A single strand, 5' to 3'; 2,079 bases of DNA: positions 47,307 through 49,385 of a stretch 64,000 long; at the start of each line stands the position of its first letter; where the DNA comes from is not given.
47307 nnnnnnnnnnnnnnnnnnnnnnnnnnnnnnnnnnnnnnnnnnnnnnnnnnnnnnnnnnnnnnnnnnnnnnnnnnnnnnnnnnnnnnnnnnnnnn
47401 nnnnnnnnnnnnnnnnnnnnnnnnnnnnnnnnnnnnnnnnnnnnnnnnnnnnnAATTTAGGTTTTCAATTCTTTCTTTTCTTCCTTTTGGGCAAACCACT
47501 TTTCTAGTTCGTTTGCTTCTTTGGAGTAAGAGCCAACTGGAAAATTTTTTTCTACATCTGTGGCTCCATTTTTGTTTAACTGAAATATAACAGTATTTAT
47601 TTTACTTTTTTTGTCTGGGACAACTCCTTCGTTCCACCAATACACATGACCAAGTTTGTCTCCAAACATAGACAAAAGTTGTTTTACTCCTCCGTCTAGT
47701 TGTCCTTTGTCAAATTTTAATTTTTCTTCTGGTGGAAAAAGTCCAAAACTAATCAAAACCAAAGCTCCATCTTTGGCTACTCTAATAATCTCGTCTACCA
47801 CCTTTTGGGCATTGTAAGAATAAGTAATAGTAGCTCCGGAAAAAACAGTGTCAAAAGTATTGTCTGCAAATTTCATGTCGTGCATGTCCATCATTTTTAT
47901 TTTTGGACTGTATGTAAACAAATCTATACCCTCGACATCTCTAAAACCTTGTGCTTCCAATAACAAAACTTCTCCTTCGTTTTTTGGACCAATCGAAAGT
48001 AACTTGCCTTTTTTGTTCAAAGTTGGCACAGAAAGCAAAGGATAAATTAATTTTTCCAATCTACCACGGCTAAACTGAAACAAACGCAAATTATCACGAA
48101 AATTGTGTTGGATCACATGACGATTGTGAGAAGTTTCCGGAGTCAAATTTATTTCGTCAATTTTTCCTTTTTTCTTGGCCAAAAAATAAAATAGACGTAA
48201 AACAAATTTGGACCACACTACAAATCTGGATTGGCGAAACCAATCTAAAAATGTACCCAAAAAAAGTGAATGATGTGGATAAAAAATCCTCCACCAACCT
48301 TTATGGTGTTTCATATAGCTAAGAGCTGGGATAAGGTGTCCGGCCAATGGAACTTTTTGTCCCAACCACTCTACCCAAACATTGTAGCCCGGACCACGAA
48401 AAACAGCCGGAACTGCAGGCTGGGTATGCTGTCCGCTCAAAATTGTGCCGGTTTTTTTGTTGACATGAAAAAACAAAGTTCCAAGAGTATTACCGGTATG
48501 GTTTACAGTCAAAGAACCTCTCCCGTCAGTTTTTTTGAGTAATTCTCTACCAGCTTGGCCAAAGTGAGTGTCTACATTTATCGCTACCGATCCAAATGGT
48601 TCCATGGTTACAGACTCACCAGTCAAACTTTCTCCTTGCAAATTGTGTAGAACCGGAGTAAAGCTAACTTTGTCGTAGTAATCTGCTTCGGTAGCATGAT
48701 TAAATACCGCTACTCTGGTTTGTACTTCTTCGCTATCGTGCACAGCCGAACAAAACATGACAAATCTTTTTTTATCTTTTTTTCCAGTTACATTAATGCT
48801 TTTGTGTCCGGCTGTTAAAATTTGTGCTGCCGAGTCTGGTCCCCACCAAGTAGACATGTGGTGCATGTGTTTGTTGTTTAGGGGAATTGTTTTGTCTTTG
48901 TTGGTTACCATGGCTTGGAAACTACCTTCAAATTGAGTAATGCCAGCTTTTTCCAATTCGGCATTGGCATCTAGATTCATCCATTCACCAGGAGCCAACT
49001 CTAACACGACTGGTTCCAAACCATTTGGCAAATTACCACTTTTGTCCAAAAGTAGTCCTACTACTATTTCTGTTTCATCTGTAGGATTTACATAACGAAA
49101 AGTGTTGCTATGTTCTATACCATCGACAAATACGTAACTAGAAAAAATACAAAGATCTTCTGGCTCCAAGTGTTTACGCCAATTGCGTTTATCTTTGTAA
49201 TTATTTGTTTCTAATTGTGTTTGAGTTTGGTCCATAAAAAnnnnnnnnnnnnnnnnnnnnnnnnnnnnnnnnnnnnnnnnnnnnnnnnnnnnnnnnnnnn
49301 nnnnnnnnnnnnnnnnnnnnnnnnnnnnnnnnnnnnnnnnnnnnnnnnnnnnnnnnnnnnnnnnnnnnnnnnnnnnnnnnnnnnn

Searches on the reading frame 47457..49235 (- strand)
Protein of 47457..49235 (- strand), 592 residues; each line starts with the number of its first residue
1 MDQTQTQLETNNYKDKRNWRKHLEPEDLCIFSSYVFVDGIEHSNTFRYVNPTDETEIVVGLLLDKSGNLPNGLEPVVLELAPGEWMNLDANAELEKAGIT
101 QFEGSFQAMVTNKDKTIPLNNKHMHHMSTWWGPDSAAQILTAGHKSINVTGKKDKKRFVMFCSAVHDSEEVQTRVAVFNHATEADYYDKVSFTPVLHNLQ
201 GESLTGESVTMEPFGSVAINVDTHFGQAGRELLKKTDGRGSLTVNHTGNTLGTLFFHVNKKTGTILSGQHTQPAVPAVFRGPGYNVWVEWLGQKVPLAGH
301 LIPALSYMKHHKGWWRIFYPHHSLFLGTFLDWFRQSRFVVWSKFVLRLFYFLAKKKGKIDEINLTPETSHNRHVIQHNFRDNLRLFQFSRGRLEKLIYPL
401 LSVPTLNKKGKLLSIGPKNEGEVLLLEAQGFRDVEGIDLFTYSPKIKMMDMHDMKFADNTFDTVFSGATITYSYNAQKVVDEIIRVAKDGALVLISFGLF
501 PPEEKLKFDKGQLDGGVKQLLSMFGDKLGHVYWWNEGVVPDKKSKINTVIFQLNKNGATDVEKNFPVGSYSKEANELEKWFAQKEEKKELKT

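Call 19: search_protein_families(library=pfam, proteins=[window:47457-49235:-], max_evalue=0.0001)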
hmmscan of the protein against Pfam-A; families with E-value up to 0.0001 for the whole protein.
window:47457-49235:- (592 aa): 3 families
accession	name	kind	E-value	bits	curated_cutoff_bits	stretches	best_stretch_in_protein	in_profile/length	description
PF08241.18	Methyltransf_11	-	8.9e-08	33.1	21.2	1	445-494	45-94/95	Methyltransferase domain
PF13847.12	Methyltransf_31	-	1.9e-05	24.8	27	1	448-496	60-110/145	Methyltransferase domain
PF13489.12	Methyltransf_23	-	8.3e-05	22.8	27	0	401-496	17-117/164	Methyltransferase domain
